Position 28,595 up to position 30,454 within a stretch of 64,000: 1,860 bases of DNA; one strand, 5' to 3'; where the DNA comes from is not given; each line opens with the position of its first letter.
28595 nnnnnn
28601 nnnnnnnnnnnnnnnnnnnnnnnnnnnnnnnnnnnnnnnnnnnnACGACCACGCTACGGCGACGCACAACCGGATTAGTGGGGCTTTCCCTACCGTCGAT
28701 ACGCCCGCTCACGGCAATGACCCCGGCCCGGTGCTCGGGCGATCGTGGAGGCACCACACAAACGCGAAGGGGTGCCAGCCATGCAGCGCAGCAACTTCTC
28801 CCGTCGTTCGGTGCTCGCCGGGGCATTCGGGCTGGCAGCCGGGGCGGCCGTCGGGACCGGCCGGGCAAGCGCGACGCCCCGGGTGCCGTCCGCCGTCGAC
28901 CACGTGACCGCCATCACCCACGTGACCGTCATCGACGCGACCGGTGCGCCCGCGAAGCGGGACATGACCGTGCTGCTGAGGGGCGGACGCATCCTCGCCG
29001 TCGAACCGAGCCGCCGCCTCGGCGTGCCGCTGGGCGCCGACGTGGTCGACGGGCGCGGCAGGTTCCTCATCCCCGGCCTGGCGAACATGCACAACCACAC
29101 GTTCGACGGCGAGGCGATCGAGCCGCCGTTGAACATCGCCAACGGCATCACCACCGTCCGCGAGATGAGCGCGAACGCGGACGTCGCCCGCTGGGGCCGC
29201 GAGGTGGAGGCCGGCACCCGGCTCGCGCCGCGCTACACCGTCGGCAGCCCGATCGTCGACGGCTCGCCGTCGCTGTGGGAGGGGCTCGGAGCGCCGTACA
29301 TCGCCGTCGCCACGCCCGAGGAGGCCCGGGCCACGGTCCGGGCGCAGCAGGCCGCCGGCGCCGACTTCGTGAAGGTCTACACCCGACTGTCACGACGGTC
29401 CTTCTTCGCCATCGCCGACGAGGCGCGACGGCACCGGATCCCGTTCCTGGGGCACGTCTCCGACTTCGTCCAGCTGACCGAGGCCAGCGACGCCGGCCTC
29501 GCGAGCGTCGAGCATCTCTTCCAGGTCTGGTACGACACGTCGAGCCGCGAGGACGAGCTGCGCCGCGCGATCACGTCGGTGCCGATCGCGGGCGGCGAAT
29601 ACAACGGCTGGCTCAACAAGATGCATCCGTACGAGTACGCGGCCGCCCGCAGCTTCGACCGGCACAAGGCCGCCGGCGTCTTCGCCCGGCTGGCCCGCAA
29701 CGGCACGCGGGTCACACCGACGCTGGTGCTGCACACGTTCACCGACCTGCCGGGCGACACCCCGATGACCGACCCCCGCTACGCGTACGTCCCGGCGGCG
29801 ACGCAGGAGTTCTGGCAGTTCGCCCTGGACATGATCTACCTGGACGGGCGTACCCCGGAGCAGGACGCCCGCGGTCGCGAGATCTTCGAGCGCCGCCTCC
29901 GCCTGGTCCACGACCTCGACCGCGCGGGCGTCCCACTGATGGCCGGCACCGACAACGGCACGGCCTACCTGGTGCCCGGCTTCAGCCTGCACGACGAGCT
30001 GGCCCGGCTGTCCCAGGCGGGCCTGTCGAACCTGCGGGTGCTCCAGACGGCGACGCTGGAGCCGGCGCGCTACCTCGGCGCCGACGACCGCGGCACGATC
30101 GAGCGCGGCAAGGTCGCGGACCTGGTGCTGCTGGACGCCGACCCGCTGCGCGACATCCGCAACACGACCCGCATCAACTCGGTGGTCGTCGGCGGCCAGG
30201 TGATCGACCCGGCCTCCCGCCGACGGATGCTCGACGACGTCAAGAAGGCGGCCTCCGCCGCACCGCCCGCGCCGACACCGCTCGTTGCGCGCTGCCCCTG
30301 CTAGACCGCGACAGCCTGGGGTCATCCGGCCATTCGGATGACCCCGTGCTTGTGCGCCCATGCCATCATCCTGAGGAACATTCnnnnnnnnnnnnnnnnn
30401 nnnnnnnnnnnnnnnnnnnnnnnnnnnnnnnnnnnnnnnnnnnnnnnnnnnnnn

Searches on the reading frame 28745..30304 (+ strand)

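Call 108: search_protein_families(library=pfam, proteins=[window:28745-30304:+], max_evalue=0.00001)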
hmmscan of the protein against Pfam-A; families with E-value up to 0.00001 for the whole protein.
window:28745-30304:+ (519 aa): 2 families
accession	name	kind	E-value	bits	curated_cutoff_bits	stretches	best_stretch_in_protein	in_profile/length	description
PF01979.26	Amidohydro_1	-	1.1e-19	71.3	25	1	390-486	237-344/345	Amidohydrolase family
PF07969.17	Amidohydro_3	-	2.9e-16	60.5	29.7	1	293-487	258-471/472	Amidohydrolase family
